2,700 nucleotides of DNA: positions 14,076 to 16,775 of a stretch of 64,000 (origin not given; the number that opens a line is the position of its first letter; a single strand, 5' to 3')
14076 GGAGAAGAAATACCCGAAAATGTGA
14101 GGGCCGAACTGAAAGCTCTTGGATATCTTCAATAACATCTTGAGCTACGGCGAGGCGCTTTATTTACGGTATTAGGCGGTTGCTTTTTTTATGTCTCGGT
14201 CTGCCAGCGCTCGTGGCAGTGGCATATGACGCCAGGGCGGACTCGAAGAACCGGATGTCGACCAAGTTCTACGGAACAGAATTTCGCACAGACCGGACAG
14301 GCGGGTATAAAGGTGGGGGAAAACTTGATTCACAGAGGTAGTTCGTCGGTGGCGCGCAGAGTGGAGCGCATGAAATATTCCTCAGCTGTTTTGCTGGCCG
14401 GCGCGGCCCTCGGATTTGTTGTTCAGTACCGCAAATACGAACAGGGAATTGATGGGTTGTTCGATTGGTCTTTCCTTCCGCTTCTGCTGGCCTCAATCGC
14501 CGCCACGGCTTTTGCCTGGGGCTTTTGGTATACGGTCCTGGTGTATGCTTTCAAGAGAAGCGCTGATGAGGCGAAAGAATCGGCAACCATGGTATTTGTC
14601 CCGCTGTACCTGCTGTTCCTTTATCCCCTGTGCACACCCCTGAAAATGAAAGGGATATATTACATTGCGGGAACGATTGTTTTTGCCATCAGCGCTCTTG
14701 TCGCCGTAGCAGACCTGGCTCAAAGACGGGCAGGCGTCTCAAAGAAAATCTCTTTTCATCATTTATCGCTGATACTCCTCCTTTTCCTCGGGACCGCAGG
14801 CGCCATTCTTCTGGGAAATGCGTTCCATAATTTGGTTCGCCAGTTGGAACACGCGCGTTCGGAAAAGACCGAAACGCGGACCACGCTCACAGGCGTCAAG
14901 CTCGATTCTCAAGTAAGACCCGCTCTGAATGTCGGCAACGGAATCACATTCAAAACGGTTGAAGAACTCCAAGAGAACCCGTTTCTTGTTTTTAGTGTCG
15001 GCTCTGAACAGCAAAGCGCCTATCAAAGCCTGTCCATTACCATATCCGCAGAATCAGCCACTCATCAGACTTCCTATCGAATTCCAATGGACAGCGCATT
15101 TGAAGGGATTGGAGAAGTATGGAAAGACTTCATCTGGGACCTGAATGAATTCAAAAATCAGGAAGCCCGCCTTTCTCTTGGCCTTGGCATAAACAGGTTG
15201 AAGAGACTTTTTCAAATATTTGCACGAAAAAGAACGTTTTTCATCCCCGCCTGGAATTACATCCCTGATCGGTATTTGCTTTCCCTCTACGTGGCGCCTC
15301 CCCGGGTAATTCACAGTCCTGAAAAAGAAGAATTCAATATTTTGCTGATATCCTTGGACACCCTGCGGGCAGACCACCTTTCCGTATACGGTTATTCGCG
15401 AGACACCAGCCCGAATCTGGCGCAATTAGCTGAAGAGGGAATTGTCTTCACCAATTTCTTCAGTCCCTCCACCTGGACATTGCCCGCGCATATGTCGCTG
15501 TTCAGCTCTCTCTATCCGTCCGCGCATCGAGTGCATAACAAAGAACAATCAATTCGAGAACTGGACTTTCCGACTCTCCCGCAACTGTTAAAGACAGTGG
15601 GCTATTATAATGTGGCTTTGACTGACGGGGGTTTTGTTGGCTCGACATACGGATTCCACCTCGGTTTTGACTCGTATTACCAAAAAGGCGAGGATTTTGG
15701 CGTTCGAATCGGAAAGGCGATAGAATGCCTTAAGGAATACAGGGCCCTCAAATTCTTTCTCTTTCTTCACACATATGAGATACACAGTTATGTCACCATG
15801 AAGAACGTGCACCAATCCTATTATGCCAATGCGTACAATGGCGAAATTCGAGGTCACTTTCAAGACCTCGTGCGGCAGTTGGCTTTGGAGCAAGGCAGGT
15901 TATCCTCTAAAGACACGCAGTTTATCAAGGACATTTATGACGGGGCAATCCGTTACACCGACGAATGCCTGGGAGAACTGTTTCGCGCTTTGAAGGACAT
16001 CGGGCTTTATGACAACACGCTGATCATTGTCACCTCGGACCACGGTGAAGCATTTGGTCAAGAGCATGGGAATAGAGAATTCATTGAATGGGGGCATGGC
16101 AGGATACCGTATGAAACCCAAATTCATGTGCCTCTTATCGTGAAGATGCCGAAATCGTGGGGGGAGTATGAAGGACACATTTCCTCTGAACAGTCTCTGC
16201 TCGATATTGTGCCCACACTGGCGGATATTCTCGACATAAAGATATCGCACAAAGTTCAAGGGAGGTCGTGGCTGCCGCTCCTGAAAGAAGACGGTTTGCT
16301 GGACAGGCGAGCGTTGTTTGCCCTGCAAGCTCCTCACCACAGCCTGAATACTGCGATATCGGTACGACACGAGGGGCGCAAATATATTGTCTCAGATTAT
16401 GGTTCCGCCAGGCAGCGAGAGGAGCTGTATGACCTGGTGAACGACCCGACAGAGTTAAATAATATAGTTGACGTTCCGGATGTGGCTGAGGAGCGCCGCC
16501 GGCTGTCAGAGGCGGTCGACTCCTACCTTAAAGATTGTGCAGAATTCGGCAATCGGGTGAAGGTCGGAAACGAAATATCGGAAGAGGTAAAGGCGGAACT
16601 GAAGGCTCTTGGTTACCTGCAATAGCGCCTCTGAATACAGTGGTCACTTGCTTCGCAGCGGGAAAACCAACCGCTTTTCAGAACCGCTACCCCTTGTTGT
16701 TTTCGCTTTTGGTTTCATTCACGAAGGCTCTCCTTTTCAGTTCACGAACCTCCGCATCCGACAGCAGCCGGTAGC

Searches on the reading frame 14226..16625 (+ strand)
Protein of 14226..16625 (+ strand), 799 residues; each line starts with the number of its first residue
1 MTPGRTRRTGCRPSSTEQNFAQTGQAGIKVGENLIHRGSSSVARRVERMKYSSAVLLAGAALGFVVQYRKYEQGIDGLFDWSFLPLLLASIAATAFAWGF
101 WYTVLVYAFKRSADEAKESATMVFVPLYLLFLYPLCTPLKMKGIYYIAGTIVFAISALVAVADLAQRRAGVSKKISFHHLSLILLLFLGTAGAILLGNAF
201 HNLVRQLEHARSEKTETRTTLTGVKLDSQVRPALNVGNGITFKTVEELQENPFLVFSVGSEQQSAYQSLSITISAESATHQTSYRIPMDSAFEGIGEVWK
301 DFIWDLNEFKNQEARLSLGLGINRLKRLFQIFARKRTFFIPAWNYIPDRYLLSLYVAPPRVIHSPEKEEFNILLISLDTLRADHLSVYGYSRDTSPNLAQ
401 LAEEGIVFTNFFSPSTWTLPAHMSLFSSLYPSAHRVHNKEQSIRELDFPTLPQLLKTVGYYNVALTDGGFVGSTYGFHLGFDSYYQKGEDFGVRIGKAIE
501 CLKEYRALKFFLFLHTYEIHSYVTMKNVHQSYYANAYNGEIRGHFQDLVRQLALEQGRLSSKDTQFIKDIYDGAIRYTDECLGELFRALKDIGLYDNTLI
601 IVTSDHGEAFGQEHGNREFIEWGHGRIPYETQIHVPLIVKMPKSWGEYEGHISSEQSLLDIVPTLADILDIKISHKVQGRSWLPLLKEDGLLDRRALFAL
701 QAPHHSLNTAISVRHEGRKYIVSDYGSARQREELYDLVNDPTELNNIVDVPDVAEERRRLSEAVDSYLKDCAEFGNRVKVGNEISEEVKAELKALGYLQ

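Call 93: search_protein_families(library=pfam, proteins=[window:14226-16625:+], max_evalue=0.000001)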
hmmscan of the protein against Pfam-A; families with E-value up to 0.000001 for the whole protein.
window:14226-16625:+ (799 aa): 3 families
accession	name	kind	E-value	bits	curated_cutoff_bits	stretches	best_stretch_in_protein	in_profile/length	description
PF00884.28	Sulfatase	-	2.6e-43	148.9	25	1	371-671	2-301/301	Sulfatase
PF01663.27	Phosphodiest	-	1.8e-15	57.8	23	0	373-438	2-64/342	Type I phosphodiesterase / nucleotide pyrophosphatase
PF16347.10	SGSH_C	-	4.8e-15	56.5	29.3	1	624-765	7-149/154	N-sulphoglucosamine sulphohydrolase, C-terminal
